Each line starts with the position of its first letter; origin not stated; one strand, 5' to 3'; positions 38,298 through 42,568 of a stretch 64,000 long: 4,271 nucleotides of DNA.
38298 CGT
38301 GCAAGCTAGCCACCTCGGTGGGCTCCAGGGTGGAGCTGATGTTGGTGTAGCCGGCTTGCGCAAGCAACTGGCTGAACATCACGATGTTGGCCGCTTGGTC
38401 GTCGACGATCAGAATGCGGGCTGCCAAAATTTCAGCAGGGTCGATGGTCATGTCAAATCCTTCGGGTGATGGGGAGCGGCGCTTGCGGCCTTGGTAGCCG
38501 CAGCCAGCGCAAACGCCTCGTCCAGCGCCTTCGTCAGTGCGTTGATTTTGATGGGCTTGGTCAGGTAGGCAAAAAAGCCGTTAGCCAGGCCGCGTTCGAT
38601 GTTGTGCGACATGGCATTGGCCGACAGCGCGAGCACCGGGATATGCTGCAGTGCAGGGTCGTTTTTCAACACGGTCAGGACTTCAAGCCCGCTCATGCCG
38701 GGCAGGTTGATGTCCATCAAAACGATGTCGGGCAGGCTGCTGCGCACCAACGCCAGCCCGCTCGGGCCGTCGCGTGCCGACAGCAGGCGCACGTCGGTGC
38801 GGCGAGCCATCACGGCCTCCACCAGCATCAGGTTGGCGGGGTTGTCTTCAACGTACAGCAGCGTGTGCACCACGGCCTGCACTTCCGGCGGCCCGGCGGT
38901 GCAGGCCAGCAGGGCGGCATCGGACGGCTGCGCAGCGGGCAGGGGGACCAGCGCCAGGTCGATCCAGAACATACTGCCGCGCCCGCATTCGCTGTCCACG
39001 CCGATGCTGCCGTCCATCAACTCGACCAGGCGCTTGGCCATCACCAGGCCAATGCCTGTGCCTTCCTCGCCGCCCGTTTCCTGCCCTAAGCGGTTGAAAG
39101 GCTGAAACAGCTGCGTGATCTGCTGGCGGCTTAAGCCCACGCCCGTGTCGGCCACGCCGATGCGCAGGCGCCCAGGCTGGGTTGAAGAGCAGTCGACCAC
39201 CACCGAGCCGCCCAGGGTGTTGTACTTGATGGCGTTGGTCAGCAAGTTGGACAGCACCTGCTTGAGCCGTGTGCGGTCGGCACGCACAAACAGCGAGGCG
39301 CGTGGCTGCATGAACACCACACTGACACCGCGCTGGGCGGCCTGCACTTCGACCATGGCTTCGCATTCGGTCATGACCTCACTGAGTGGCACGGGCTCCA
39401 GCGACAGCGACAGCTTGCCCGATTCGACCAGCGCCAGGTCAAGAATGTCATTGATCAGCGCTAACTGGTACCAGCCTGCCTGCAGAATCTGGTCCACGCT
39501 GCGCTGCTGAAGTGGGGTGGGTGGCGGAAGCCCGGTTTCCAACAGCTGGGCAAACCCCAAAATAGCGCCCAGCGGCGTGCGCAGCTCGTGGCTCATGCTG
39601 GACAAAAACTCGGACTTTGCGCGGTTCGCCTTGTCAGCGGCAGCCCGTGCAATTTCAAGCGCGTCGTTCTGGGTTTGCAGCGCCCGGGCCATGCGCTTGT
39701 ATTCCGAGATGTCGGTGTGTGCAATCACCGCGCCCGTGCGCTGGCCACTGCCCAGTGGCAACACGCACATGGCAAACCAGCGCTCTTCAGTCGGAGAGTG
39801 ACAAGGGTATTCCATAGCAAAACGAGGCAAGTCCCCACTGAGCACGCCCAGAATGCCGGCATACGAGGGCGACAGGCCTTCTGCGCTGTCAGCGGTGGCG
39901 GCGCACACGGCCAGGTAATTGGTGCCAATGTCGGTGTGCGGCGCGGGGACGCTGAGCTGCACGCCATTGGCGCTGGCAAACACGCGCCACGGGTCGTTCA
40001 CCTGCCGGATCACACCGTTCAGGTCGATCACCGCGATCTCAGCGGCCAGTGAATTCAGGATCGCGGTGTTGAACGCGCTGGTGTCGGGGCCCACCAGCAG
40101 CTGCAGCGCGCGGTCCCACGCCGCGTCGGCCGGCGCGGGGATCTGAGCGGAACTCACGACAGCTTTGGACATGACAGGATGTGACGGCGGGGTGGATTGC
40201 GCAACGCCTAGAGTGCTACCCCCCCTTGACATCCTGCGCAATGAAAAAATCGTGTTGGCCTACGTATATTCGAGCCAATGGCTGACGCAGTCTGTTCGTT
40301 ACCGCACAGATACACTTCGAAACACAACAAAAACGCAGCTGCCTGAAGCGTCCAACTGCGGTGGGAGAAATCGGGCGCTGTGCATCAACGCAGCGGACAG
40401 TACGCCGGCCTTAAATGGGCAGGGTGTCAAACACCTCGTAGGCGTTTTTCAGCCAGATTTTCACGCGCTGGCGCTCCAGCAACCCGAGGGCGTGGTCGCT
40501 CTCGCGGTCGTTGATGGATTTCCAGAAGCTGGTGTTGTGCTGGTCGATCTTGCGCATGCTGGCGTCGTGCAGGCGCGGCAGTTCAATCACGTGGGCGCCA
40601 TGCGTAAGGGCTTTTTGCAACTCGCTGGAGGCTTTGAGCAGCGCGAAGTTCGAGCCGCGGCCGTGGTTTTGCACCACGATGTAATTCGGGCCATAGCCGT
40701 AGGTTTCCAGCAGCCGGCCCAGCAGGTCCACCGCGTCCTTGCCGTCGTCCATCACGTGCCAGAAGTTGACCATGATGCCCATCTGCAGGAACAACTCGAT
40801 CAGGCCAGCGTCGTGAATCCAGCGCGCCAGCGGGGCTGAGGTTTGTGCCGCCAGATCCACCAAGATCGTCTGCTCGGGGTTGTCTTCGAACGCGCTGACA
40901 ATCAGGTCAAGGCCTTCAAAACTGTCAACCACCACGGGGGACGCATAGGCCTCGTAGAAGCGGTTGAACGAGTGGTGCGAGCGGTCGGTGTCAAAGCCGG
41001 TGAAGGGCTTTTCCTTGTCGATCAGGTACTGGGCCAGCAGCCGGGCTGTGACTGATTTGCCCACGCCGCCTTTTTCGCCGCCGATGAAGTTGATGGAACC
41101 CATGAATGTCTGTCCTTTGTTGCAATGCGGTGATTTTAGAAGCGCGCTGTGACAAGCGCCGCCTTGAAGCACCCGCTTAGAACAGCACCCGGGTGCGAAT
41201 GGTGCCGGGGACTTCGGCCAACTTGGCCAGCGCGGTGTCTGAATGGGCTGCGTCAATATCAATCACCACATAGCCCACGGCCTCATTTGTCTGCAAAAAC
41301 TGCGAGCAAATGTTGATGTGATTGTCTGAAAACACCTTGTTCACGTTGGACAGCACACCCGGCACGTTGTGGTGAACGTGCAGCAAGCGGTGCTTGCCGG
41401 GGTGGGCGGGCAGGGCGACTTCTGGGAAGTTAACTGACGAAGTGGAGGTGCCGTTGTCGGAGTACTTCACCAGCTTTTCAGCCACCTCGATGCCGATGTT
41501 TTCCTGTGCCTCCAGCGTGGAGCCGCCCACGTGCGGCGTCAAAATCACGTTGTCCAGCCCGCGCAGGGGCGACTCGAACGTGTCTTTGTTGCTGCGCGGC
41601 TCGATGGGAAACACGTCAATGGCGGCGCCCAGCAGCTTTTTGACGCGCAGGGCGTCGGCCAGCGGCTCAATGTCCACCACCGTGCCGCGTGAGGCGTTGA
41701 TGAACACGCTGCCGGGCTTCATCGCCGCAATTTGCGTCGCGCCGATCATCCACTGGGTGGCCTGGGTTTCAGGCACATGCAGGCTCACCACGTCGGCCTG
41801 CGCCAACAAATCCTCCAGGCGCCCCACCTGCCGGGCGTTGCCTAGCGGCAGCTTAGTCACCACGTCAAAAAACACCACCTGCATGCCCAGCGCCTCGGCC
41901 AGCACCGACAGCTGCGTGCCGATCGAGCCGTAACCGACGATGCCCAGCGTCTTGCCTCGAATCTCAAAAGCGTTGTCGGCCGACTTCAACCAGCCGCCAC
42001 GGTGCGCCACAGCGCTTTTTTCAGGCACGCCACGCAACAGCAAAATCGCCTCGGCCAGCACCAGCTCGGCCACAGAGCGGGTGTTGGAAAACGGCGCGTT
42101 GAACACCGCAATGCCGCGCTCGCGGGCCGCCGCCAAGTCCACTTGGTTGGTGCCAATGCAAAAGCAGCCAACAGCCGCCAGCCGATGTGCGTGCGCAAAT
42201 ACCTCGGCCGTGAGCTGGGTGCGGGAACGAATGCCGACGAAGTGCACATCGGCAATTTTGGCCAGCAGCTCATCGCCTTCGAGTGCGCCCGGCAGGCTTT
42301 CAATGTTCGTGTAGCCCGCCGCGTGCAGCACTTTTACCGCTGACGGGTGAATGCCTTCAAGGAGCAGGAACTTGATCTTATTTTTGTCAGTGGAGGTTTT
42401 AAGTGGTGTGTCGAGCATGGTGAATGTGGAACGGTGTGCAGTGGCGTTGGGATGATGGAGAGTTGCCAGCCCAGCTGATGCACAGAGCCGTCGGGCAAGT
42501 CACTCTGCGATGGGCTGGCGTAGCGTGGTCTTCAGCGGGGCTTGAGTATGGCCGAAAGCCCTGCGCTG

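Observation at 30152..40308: Local Crp/Fnr regulon: seven copies of a TGTNCG-N4-CGYACA-type palindrome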

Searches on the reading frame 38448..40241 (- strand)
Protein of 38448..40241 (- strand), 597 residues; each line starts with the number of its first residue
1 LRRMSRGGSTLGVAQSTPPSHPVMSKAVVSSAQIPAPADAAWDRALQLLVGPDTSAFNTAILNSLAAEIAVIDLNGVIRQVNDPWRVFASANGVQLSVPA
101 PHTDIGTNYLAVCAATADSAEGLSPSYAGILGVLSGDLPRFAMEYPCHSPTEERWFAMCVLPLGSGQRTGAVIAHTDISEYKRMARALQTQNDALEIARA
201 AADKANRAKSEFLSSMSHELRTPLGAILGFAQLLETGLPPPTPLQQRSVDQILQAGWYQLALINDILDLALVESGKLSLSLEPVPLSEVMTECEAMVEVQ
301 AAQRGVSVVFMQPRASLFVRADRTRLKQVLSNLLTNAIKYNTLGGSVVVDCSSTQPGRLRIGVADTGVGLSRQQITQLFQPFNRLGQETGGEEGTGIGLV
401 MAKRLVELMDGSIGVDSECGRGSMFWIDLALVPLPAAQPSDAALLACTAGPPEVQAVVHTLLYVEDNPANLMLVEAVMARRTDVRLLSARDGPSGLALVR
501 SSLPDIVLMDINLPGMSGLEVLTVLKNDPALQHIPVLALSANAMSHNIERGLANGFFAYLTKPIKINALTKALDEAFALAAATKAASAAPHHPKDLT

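Call 12: search_protein_families(library=pfam, proteins=[window:38448-40241:-])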
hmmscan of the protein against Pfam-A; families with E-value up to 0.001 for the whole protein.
window:38448-40241:- (597 aa): 3 families
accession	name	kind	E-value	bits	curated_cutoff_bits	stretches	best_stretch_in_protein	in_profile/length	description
PF02518.31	HATPase_c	-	1.6e-25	90.2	26.4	1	322-431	2-109/111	Histidine kinase-, DNA gyrase B-, and HSP90-like ATPase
PF00072.30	Response_reg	-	3.4e-21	75.9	30.2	1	462-573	2-110/111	Response regulator receiver domain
PF00512.31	HisKA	-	1.1e-18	67.5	26.9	1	208-275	1-66/66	His Kinase A (phospho-acceptor) domain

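Call 30: search_protein_families(library=ncbifam, proteins=[window:38448-40241:-], max_evalue=0.01)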
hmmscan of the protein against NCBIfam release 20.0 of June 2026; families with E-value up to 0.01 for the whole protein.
window:38448-40241:- (597 aa): 154 families (the best 25 are shown)
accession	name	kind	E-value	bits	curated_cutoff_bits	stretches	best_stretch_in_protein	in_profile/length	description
TIGR02956.1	TMAO_torS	equivalog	2.4e-86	290.8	676.5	1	180-583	435-826/967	TMAO reductase system sensor histidine kinase/response regulator TorS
NF008318.0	PRK11107.1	equivalog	3e-72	244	890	2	187-432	271-519/920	two-component sensor histidine kinase BarA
NF041947.1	LuxQ_Vibrio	equivalog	3.9e-69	233.5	1200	1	196-574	459-836/843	quorum-sensing autoinducer 2 sensor kinase/phosphatase LuxQ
NF038297.2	hybrid_HK_HrmK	equivalog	4.4e-69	233.7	725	1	185-572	211-603/607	hybrid histidine kinase/response regulator HrmK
NF011874.0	PRK15347.1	equivalog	1.2e-68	232.1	852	2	180-444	369-627/921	two component system sensor kinase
NF008302.0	PRK11091.1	equivalog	2.3e-64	217.9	838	1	200-586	274-652/779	aerobic respiration two-component sensor histidine kinase ArcB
NF008099.0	PRK10841.1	equivalog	8.6e-60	202.5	920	2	173-431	441-690/949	two-component system sensor histidine kinase RcsC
NF045901.1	HisKinLetSLeg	equivalog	4e-52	177.3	1650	2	187-435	271-522/906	two-component system sensor histidine kinase LetS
NF046044.1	PnpS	equivalog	2.8e-48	164.9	400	1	204-429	165-389/390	two-component system histidine kinase PnpS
NF008543.0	PRK11466.1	equivalog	1.5e-45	155.4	982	1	197-580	432-801/914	TMAO reductase system sensor histidine kinase/response regulator TorS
NF041832.1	near_NosP_CTERM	subfamily_domain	2.9e-44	151.6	400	1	203-574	1-367/370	NahK/ErcS family hybrid sensor histidine kinase/response regulator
NF007420.1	PRK09959.1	equivalog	2.3e-43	148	1995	1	153-578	665-1075/1197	acid-sensing system histidine kinase EvgS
TIGR02966.1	phoR_proteo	equivalog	4.5e-42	144.2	334.2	1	203-428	108-332/333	phosphate regulon sensor histidine kinase PhoR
NF047874.1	MASE3_PAS_HK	subfamily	1.8e-41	142.7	560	1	166-430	363-624/655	MASE3 domain-containing sensor histidine kinase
NF050805.1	CellDivHKDivJCaul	equivalog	3.7e-39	134.4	1000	1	189-430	278-519/531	cell cycle sensor histidine kinase DivJ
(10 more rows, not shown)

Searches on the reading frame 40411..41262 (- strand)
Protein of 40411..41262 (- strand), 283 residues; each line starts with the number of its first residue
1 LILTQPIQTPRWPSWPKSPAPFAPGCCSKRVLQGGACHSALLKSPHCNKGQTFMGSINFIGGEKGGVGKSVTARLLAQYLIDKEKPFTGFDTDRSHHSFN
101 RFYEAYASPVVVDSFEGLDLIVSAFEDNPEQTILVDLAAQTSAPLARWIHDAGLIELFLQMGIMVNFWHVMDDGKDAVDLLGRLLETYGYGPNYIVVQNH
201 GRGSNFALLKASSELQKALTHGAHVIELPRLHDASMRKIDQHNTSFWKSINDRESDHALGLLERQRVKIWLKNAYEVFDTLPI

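Call 12: search_protein_families(library=pfam, proteins=[window:40411-41262:-])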
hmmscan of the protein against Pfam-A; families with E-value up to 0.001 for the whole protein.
window:40411-41262:- (283 aa): 1 family
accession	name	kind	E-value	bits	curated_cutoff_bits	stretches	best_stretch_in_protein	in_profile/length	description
PF01656.29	CbiA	-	6.9e-05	23.2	25.4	1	60-95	3-38/125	CobQ/CobB/MinD/ParA nucleotide binding domain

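Call 30: search_protein_families(library=ncbifam, proteins=[window:40411-41262:-], max_evalue=0.01)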
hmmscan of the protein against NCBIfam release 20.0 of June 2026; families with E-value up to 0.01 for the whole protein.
window:40411-41262:- (283 aa): 1 family
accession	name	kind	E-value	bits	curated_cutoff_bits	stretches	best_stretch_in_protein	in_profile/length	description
NF010461.0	PRK13886.1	subfamily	8.1e-10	38.5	360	1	57-280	4-237/241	conjugal transfer protein TraL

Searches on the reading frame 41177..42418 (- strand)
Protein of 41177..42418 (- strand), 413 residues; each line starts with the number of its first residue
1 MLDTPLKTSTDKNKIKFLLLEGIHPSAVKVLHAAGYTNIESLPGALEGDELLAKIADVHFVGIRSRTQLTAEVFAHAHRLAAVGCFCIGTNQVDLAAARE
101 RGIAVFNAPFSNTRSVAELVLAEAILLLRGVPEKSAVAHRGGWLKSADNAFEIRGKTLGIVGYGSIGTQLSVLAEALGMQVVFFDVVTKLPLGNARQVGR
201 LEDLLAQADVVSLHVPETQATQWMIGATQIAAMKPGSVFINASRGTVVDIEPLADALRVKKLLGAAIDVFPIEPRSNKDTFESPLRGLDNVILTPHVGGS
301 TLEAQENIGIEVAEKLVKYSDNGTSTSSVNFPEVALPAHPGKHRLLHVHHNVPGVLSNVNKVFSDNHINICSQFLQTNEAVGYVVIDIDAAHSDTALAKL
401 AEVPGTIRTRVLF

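Call 12: search_protein_families(library=pfam, proteins=[window:41177-42418:-])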
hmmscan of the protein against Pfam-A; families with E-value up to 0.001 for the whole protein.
window:41177-42418:- (413 aa): 5 families
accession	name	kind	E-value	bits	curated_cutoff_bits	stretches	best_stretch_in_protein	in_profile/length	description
PF02826.25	2-Hacid_dh_C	-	3.1e-46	157.4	25.1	1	124-298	4-178/178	D-isomer specific 2-hydroxyacid dehydrogenase, NAD binding domain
PF00389.36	2-Hacid_dh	-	5.1e-36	123.8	24.6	1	18-330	2-134/134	D-isomer specific 2-hydroxyacid dehydrogenase, catalytic domain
PF22629.2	ACT_AHAS_ss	-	3.2e-14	53.3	27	1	345-408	1-67/67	AHAS small subunit-like ACT domain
PF03446.21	NAD_binding_2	-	1.7e-05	25.4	21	1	158-261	2-111/161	NAD binding domain of 6-phosphogluconate dehydrogenase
PF01842.31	ACT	-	0.00088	19.5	27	0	348-370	7-28/66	ACT domain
